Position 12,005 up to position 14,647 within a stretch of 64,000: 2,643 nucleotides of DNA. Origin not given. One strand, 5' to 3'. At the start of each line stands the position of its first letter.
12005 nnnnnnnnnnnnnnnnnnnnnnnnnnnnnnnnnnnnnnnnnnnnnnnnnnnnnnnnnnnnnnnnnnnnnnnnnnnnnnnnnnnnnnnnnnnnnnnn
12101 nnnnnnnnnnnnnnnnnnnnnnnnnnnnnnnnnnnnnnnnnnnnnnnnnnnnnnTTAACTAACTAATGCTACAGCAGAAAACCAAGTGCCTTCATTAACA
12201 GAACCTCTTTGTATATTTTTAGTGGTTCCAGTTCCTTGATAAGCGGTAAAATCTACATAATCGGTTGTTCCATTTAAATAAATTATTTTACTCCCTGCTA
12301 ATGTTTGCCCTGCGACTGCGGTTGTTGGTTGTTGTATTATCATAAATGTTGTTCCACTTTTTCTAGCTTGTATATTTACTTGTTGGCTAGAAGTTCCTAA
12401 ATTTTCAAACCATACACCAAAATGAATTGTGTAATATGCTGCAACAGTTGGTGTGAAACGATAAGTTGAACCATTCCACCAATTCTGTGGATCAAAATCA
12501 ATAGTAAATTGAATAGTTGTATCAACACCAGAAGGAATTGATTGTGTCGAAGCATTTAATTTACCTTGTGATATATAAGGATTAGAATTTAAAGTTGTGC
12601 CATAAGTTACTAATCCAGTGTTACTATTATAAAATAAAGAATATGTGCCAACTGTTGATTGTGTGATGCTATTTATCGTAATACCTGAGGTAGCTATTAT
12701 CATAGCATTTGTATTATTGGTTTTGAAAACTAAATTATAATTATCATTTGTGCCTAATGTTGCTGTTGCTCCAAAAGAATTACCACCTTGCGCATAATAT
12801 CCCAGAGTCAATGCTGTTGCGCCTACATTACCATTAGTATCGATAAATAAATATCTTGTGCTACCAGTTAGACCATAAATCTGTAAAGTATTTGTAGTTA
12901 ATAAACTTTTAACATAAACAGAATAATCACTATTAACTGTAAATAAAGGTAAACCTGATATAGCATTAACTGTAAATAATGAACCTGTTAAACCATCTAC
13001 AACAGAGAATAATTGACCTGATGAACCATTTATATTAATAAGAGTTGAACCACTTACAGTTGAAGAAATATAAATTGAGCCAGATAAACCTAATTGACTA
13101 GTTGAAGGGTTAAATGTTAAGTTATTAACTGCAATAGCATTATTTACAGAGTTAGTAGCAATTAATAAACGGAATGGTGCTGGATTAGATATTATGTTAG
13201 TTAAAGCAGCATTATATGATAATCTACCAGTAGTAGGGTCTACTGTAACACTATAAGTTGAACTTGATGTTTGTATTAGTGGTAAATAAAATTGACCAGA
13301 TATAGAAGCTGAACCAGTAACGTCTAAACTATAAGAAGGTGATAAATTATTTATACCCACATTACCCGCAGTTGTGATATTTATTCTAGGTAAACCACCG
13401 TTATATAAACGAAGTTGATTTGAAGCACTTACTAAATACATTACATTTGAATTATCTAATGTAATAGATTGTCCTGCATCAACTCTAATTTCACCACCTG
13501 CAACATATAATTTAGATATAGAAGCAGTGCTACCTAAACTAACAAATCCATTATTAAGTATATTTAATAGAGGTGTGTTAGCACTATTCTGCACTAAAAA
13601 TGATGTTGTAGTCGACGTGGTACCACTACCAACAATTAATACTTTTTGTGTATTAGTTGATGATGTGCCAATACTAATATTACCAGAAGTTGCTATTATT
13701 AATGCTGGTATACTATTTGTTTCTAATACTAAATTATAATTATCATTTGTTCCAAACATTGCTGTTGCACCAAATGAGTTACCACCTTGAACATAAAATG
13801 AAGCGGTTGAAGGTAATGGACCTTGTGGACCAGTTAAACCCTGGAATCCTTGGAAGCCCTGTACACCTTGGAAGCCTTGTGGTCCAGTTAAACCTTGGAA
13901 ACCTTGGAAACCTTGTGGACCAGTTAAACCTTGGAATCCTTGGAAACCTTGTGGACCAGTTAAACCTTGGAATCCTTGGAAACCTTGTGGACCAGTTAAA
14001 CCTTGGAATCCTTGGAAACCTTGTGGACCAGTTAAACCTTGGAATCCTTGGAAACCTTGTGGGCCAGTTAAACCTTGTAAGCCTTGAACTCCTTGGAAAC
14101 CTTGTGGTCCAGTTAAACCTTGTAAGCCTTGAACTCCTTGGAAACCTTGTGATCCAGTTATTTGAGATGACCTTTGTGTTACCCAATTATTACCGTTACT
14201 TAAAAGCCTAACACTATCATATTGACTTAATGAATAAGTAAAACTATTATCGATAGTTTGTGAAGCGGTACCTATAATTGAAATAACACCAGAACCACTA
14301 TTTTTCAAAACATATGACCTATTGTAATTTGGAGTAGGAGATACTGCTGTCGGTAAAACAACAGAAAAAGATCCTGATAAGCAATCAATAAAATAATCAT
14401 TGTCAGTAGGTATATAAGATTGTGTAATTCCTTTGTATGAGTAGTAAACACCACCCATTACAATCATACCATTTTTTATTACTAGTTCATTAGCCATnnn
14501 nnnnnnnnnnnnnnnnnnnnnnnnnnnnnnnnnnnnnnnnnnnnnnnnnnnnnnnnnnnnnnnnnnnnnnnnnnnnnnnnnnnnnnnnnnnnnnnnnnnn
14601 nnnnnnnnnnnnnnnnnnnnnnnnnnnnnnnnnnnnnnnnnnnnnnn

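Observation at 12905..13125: Shared recombinogenic modules among three giant fibre genes (cassette shuffling)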

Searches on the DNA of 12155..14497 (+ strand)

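Call 6: search_dna_similar(query=window:12155-14497:+, collection=phages, mode=distant)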
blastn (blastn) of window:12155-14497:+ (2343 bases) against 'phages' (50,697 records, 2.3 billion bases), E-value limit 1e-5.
Records with a match: 11; places in all: 45; records where one place covers at least 80% of the query: 0.
Best place of each record, by identity: 60-80% 11.
By first word of the organism name: uncultured 2; Synechococcus 2; Weissella 2; Escherichia 2; Vibrio 1; Bacillus 1; Lactobacillus 1.
By host as written in the record: - 2; Synechococcus sp. LC16 2; Weissella cibaria YS61 2; Escherichia coli 2; Enterovibrio norvegicus 1; Bacillus pseudalcaliphilus 1; Lactobacillus plantarum 1.
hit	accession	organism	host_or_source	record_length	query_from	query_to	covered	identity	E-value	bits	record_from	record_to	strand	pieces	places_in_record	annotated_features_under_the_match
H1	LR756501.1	uncultured phage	metagenomic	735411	1663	1969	13%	71.0%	4e-16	162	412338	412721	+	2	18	record has no annotation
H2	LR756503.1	uncultured phage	metagenomic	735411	1663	1969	13%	71.0%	4e-16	162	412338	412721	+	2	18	record has no annotation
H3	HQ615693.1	Synechococcus phage S-CRM01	Synechococcus sp. LC16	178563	1757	1993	10%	66.5%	5e-9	71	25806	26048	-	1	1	collagen triple helix repeat protein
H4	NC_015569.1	Synechococcus phage S-CRM01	Synechococcus sp. LC16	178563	1757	1993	10%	66.5%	5e-9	71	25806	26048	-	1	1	tail fiber protein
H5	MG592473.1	Vibrio phage 1.101.O._10N.261.45.C6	Enterovibrio norvegicus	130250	1721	1875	7%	68.4%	9e-6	59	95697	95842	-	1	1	collagen triple helix repeat protein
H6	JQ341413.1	Weissella phage phiYS61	Weissella cibaria YS61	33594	1756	1878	5%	74.6%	8e-7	63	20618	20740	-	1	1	putative tail fiber protein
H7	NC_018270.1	Weissella phage phiYS61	Weissella cibaria YS61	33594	1756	1878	5%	74.6%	8e-7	63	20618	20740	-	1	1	putative tail fiber protein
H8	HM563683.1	Escherichia phage vB_EcoM_VR7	Escherichia coli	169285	1888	2005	5%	71.4%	9e-6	59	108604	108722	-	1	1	VR7ORF196w: hypothetical protein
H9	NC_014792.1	Escherichia phage vB_EcoM_VR7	Escherichia coli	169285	1888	2005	5%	71.4%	9e-6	59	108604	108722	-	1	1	VR7ORF196w: tail fiber protein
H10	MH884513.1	Bacillus phage vB_BpsS-36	Bacillus pseudalcaliphilus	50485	1828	1924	4%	73.2%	9e-6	59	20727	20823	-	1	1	collagen triple helix repeat containing protein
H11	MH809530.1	Lactobacillus phage Dionysus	Lactobacillus plantarum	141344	1871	1967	4%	73.2%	9e-6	59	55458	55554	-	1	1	hypothetical protein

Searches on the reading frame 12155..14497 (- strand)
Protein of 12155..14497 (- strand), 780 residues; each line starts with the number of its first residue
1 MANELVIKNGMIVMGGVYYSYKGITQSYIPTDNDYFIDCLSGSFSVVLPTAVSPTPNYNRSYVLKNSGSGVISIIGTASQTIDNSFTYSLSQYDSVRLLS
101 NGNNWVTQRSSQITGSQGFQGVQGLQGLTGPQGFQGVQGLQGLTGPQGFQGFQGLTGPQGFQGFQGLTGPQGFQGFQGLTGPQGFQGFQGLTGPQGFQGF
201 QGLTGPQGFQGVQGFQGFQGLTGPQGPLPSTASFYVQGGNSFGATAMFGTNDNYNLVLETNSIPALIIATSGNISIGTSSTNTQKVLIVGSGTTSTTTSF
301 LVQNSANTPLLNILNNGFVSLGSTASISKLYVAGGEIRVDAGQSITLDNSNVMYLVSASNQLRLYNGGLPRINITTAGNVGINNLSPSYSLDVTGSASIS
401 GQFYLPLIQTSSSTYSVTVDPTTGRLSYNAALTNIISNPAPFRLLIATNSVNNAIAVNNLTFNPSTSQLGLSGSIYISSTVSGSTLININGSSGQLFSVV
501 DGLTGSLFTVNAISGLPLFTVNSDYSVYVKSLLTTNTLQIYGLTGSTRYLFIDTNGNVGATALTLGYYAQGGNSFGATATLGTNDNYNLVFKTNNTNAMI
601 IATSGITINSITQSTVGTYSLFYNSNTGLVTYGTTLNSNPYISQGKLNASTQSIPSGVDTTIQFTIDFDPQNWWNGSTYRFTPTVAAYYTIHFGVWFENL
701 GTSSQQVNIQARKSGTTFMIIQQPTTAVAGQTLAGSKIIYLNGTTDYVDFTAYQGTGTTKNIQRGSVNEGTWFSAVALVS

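Call 7: search_protein_families(library=pfam, proteins=[window:12155-14497:-], max_evalue=0.01)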
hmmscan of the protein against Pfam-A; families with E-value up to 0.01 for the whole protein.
window:12155-14497:- (780 aa): 1 family
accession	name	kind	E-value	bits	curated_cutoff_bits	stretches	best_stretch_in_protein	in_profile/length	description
PF01391.23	Collagen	-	7.9e-20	70.8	27.2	2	115-172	1-58/60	Collagen triple helix repeat (20 copies)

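Call 8: search_protein_families(library=phrogs, proteins=[window:12155-14497:-], max_evalue=0.001)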
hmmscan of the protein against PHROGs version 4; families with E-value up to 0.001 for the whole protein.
window:12155-14497:- (780 aa): 33 families (the best 25 are shown)
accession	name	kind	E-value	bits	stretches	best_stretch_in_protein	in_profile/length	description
phrog_5073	-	tail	3.4e-46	159.3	2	135-309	266-437/519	tail fiber protein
phrog_6320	-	tail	1.1e-31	111.4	1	111-229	94-212/745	tail fiber protein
phrog_819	-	tail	5.3e-26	92.1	1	70-244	434-610/1024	tail protein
phrog_8745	-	tail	3.6e-22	78.6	1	113-381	1384-1630/1803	tail fiber protein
phrog_366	-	tail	5.4e-19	70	2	156-259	311-410/474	tail fiber protein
phrog_1806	-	tail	3.5e-18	66.9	1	109-241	103-243/276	collagen like minor tail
phrog_26246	-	tail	9.9e-15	55.5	1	113-225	99-208/329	tail protein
phrog_3420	-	unknown function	1.1e-14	54.1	1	114-252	173-316/929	-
phrog_30509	-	tail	8.9e-14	52.2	2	69-165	14-113/254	collagen like minor tail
phrog_1658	-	unknown function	9.1e-14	52.8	2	105-178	30-103/239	-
phrog_10972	-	tail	6.8e-13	49.8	2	162-228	156-222/343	tail fiber protein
phrog_18350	-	tail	5.2e-12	47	2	102-151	147-196/253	tail fiber protein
phrog_28263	-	tail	1.1e-11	43.7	1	110-273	626-790/1400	tail fiber protein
phrog_38766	-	head and packaging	1.2e-11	44.8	2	162-233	108-179/478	virion structural protein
phrog_32123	-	unknown function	1.4e-11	44.4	2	114-185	232-303/532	-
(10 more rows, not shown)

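Call 17: search_solved_structures(query=window:12155-14497:-, max_evalue=1)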
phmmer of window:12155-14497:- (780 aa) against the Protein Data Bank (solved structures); distinct sequences matched with E-value up to 1: 42.
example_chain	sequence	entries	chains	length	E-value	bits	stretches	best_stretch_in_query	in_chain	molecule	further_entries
3hqv_B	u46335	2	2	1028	2.4e-54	188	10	115-228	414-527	Collagen alpha-2(I) chain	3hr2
8zxl_X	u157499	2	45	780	1.1e-48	169.3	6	115-226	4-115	spindlefibril | axialfibril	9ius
3hqv_A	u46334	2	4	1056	8.8e-45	156.4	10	115-227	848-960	Collagen alpha-1(I) chain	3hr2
9wxp_BA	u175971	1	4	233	1.1e-16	63.5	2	115-227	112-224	Fibrillar collagen NC1 domain-containing protein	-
9han_A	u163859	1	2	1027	1.7e-16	62.9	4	111-237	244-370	Collagen type VI alpha 1 chain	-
9wxp_BC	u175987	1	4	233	5.6e-16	61.2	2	115-226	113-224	Collagen type XI alpha 1 chain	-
9wxp_CD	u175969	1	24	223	4.8e-15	58.1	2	114-229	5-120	Collagen type II alpha 1 chain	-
9wxp_BD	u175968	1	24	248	7e-15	57.6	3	115-215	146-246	Collagen type II alpha 1 chain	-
9wxp_BL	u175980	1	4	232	3e-14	55.5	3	115-227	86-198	Collagen alpha-3(IX) chain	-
9wxp_AB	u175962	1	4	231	8.7e-14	53.9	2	115-228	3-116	Chromaffin granule amine transporter isoform X1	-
9wxp_BK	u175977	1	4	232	2.1e-13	52.7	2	115-226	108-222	Collagen type IX alpha 2 chain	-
9wxp_BB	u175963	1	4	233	6.1e-13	51.1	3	126-227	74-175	Collagen type V alpha 2 chain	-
9wxp_AA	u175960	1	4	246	1.7e-12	49.7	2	112-227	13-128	Collagen alpha-1(V) chain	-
9wxp_ED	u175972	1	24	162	4.3e-12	48.3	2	115-227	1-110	Collagen type II alpha 1 chain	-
9han_C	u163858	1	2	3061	4.9e-12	48.1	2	114-226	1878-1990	Collagen type VI alpha 3 chain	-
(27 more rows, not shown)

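Call 68: search_protein_families(library=ncbifam, proteins=[window:12155-14497:-], max_evalue=0.01)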
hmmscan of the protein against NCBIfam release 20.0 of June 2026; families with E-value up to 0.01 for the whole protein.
window:12155-14497:- (780 aa): 3 families
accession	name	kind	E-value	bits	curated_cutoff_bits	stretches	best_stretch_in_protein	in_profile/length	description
NF046116.1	adhesin_Lcl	equivalog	4.2e-22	78.3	500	1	114-227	122-238/431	collagen-like adhesin Lcl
NF038329.2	gly_rich_SclB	equivalog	2e-18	66.6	325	1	115-226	109-222/442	LPXTG-anchored collagen-like adhesin Scl2/SclB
NF038330.1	adhesin_SclA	exception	3.8e-16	59.7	400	1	114-227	119-232/405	LPXTG-anchored collagen-like adhesin Scl1/SclA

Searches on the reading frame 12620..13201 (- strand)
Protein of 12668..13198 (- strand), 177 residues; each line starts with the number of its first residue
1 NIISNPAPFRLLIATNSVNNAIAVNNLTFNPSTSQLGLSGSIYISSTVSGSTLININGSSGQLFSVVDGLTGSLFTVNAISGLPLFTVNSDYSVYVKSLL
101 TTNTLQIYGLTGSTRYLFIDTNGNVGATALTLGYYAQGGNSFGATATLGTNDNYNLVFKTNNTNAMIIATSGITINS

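Call 20: find_homologous_proteins(query=window:12668-13198:-, max_evalue=0.001)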
Query seq(177 aa) (177 aa): 6 proteins with E <= 0.001 among 340 candidates.
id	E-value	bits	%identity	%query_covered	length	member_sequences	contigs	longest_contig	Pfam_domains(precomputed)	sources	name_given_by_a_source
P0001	7.4e-18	83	47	70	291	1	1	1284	-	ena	-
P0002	2.6e-17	81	48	70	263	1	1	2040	PF13884.12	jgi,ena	jgi:hypothetical protein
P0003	1.3e-14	72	71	21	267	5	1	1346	-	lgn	-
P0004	3.2e-14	71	72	20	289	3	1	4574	-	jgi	jgi:hypothetical protein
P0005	5.7e-6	44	61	26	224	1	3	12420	-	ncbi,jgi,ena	-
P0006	1.3e-4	40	60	27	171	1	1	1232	-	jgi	jgi:hypothetical protein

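Call 37: search_dna_similar(query=window:12668-13198:-, collection=phages, mode=protein, max_rows=40, max_evalue=0.001)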
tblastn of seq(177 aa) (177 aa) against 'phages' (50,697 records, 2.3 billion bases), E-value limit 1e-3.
Records with a match: 6; places in all: 6; records where one place covers at least 80% of the query: 0.
Best place of each record, by identity: <60% 6.
By first word of the organism name: Flavobacterium 4; Synechococcus 2.
By host as written in the record: Flavobacterium sp. LMO8 4; Synechococcus sp. WH7803 2.
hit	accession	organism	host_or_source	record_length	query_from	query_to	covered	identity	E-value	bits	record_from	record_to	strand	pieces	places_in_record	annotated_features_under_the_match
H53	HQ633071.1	Synechococcus phage S-SKS1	Synechococcus sp. WH7803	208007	21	125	59%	35.5%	2e-7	56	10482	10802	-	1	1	hypothetical protein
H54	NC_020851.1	Synechococcus phage S-SKS1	Synechococcus sp. WH7803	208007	21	125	59%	35.5%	2e-7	56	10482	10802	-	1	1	baseplate wedge subunit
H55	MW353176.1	Flavobacterium phage vB_FspM_immuto_3-5A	Flavobacterium sp. LMO8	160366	42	94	30%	43.4%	5e-4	45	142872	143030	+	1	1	tail fiber protein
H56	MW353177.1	Flavobacterium phage vB_FspM_immuto_13-6C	Flavobacterium sp. LMO8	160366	42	94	30%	43.4%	5e-4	45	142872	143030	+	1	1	tail fiber protein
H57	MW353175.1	Flavobacterium phage vB_FspM_immuto_2-6A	Flavobacterium sp. LMO8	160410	42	94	30%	43.4%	5e-4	45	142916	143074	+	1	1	tail fiber protein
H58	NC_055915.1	Flavobacterium phage vB_FspM_immuto_2-6A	Flavobacterium sp. LMO8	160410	42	94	30%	43.4%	5e-4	45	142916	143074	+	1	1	tail fiber protein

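Call 47: predict_structure(alignment_id=A2)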
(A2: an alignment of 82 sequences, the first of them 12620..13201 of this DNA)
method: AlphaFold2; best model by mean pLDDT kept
length: 194 residues; sequences in the alignment: 82
mean_pLDDT: 64.6   pTM: 0.39
mean pLDDT of the five models: 64.6, 62.6, 59.6, 57.8, 56.4
residues with pLDDT >= 90: 0; 70-90: 61; 50-70: 114; < 50: 19
segments of 3 or more residues with pLDDT < 50: 20-22, 135-143, 191-194
pLDDT, mean of each block of 10 residues (from residue 1): 56 59 64 78 63 77 76 80 83 78 57 60 68 48 51 56 60 64 57 45
secondary structure, 60 per line:
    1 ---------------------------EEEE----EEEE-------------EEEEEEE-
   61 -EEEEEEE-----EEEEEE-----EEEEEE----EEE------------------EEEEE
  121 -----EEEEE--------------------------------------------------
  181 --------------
elements in order: E28-31 E36-39 E53-59 E62-68 E74-79 E85-90 E95-97 E116-120 E126-130
